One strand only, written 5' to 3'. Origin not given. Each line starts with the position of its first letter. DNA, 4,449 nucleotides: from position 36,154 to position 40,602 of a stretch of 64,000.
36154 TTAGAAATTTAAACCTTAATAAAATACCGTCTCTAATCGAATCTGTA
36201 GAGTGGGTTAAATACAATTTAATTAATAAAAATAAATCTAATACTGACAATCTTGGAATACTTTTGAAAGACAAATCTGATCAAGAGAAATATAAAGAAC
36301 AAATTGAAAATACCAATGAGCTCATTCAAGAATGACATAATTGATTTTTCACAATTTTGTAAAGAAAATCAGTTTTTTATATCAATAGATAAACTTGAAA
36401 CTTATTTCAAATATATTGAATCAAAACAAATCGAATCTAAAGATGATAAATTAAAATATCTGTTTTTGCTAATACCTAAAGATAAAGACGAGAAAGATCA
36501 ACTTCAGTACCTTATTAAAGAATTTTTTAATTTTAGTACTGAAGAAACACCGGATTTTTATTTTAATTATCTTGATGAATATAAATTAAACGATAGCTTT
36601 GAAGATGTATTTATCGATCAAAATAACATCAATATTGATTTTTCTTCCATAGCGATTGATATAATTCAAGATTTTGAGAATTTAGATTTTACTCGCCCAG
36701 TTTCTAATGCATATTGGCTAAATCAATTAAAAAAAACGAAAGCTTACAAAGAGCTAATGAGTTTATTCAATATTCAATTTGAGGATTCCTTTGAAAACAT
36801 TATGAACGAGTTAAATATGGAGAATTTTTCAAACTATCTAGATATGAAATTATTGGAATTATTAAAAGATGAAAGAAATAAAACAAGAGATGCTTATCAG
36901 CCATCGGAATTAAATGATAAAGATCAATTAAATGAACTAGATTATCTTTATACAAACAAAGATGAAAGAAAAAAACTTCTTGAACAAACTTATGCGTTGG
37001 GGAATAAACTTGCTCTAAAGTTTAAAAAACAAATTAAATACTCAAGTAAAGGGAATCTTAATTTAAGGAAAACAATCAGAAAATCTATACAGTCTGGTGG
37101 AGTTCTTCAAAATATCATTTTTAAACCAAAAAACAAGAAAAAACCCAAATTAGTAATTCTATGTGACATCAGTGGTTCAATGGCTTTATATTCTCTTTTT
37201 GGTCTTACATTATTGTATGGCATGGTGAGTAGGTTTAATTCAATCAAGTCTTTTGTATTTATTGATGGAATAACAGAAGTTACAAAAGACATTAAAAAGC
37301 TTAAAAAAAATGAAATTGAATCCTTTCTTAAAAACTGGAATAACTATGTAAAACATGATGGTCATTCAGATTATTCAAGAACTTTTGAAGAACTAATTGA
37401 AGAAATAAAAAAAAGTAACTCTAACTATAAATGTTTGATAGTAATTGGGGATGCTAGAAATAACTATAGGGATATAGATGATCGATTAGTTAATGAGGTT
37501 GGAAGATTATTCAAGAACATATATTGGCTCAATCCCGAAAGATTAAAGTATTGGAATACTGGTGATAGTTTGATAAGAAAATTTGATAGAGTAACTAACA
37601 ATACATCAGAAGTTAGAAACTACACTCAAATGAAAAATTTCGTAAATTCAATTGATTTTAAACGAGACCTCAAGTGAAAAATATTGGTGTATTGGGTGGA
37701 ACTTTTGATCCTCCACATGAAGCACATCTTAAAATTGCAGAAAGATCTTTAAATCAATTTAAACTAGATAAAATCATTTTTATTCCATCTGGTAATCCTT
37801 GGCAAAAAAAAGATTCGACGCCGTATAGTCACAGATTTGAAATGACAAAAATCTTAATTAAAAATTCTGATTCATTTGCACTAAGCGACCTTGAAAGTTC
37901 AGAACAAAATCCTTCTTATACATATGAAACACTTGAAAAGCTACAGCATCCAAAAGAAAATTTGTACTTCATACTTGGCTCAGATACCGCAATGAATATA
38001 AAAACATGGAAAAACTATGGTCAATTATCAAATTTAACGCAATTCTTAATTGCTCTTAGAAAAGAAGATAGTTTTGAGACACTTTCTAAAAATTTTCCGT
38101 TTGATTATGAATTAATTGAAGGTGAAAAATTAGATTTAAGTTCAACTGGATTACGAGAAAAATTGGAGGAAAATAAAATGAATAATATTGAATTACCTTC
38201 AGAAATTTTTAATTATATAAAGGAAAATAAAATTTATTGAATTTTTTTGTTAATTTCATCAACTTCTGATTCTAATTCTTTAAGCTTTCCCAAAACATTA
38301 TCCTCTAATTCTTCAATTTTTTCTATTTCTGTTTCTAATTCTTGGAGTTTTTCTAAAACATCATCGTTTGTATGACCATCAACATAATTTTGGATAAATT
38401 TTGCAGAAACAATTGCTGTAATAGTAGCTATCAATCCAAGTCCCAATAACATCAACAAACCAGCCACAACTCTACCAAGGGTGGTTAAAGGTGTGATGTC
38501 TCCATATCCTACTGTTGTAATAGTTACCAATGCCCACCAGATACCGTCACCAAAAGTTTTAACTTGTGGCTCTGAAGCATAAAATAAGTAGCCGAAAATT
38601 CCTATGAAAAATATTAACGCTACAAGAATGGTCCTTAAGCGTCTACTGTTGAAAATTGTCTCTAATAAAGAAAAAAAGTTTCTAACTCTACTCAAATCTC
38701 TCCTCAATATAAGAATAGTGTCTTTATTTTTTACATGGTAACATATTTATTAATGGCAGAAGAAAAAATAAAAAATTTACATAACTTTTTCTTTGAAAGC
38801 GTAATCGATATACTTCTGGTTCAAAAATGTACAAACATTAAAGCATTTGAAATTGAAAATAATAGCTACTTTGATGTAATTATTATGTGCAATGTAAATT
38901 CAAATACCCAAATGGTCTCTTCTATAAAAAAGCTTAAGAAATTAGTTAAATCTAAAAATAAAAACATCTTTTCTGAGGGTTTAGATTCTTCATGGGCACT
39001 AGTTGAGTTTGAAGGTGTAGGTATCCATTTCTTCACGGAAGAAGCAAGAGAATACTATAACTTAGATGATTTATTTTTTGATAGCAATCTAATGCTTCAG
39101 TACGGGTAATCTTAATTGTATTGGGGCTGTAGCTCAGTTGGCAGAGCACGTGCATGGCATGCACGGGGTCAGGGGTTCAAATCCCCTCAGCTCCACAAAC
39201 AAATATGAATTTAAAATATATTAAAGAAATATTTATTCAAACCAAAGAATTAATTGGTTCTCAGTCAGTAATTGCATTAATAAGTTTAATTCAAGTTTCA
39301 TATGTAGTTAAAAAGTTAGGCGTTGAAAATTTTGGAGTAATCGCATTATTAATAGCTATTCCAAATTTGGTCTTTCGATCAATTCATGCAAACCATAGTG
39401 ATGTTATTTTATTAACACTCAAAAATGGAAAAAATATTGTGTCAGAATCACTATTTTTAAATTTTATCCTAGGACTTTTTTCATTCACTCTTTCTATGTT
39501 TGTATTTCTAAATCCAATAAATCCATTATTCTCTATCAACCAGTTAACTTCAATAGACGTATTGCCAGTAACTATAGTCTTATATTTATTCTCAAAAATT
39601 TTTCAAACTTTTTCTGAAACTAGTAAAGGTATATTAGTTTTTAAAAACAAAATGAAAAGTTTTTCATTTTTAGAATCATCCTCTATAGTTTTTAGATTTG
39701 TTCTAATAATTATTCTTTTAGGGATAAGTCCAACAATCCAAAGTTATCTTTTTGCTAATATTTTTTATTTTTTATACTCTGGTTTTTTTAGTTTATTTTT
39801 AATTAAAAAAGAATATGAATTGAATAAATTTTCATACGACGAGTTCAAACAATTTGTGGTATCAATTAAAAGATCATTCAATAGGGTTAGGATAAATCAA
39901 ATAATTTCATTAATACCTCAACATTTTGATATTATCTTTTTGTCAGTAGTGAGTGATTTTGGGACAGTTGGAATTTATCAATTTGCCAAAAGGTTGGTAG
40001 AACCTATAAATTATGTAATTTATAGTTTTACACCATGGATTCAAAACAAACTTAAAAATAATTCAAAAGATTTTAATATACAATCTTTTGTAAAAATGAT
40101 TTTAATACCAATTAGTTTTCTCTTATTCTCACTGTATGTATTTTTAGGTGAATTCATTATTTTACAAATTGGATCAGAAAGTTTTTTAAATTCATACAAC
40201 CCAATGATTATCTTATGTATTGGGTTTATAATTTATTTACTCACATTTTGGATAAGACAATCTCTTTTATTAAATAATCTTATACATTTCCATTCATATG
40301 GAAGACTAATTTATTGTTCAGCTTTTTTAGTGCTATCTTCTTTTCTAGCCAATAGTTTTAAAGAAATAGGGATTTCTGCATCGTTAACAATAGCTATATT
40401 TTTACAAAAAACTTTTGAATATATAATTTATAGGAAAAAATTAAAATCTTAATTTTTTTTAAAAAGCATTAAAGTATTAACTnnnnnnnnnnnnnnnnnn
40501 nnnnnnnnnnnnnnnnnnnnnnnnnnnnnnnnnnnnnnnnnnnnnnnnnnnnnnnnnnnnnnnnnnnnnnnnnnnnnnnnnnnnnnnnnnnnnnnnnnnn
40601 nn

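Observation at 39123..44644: Surface-glycan cluster A bounded by tRNA-Ala and leuS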

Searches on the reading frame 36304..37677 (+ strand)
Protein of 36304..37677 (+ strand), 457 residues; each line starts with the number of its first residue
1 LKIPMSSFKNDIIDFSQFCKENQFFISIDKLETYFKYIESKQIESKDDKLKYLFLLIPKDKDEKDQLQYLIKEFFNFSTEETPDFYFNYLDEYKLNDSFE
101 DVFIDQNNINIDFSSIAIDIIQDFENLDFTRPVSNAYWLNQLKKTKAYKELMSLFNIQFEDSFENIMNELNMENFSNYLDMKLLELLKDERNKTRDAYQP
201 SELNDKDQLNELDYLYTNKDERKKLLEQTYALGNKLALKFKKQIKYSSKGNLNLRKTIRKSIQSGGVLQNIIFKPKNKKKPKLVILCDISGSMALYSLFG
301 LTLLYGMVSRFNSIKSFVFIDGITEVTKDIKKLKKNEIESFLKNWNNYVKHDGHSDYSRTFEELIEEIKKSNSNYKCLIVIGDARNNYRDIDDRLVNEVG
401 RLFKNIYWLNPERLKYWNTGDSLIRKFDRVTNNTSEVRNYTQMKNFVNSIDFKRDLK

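Call 6: search_protein_families(library=pfam, proteins=[window:36304-37677:+], max_evalue=0.01)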
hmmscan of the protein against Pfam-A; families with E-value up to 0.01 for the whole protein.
window:36304-37677:+ (457 aa): 1 family
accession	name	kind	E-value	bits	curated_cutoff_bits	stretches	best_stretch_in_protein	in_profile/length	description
PF05762.20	VWA_CoxE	-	2.1e-27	96.5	26.4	1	247-443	22-219/222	VWA domain containing CoxE-like protein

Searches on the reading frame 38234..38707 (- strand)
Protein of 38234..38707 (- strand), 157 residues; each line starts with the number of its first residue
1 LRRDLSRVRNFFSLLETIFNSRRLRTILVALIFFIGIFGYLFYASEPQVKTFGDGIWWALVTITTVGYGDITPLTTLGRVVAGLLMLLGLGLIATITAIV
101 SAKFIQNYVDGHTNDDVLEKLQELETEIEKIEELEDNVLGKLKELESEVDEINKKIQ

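Call 6: search_protein_families(library=pfam, proteins=[window:38234-38707:-], max_evalue=0.01)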
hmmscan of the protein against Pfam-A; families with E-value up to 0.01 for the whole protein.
window:38234-38707:- (157 aa): 5 families
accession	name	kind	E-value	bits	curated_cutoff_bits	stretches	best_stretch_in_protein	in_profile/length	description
PF07885.22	Ion_trans_2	-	5.9e-18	65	22.5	1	31-104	2-77/79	Ion channel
PF00520.37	Ion_trans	-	7.3e-10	38.9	25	1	7-106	111-235/241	Ion transport protein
PF07264.17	EI24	-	0.00028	21.5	32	1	11-123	2-96/199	Sulfate transporter CysZ/Etoposide-induced protein 2.4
PF04791.21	LMBR1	-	0.00099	18.5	31.9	1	23-156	128-235/510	LMBR1-like membrane protein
PF17675.6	APG6_N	-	0.0069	17.3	45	1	104-157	31-84/132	Apg6 coiled-coil region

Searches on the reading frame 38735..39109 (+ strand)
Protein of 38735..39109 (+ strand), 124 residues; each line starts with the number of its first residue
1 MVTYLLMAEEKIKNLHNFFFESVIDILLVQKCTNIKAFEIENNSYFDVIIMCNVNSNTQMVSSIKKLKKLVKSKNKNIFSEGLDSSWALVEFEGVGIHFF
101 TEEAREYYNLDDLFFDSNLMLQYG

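Call 6: search_protein_families(library=pfam, proteins=[window:38735-39109:+], max_evalue=0.01)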
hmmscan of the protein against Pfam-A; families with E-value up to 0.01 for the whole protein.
window:38735-39109:+ (124 aa): 1 family
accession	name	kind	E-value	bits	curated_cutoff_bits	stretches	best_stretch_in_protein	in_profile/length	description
PF02410.21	RsfS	-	8e-18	64.9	21.6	1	22-114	2-98/98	Ribosomal silencing factor during starvation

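Call 7: search_protein_families(library=ncbifam, proteins=[window:38735-39109:+], max_evalue=0.01)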
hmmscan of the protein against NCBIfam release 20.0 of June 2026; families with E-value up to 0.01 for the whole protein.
window:38735-39109:+ (124 aa): 1 family
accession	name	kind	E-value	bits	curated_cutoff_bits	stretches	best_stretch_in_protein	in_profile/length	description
TIGR00090.1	rsfS_iojap_ybeB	equivalog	3.3e-16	59.3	56.9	1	21-114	3-99/99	ribosome silencing factor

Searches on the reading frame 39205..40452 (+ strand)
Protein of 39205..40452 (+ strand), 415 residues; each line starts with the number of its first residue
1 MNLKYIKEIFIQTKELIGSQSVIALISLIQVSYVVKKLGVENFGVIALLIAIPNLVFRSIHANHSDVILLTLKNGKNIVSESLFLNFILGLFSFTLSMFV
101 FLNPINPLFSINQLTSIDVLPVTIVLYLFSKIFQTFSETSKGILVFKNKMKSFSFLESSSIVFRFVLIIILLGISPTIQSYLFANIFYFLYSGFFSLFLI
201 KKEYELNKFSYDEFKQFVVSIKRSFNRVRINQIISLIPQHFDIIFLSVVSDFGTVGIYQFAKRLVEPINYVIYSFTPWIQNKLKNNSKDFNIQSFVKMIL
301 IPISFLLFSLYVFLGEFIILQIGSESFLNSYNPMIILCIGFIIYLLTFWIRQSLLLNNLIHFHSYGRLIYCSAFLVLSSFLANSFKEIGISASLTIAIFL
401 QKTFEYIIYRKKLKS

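Call 6: search_protein_families(library=pfam, proteins=[window:39205-40452:+], max_evalue=0.01)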
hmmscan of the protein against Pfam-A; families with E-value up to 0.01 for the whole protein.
window:39205-40452:+ (415 aa): 1 family
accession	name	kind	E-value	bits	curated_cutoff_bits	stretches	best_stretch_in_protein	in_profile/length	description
PF01943.22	Polysacc_synt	-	1e-07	32.1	28.2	1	16-274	8-260/274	Polysaccharide biosynthesis protein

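Call 7: search_protein_families(library=ncbifam, proteins=[window:39205-40452:+], max_evalue=0.01)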
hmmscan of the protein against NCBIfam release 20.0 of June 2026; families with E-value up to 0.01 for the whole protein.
window:39205-40452:+ (415 aa): 0 families

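Call 66: search_solved_structures(query=window:39205-40452:+, max_evalue=10)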
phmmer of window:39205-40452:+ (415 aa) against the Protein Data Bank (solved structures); distinct sequences matched with E-value up to 10: 0.

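Call 73: search_protein_families(library=pfam, alignment_id=A7, max_evalue=0.01)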
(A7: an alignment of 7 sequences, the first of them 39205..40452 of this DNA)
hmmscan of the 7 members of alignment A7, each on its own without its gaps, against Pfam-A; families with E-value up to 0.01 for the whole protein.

A. member 1, window:39205-40452:+ (415 aa): 1 family
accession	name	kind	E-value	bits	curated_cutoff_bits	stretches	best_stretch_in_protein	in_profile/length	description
PF01943.22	Polysacc_synt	-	1e-07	32.1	28.2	1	16-274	8-260/274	Polysaccharide biosynthesis protein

B. families by the number of members that match (of 7 scanned): 1 family
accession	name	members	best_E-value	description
PF01943.22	Polysacc_synt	4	3.2e-09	Polysaccharide biosynthesis protein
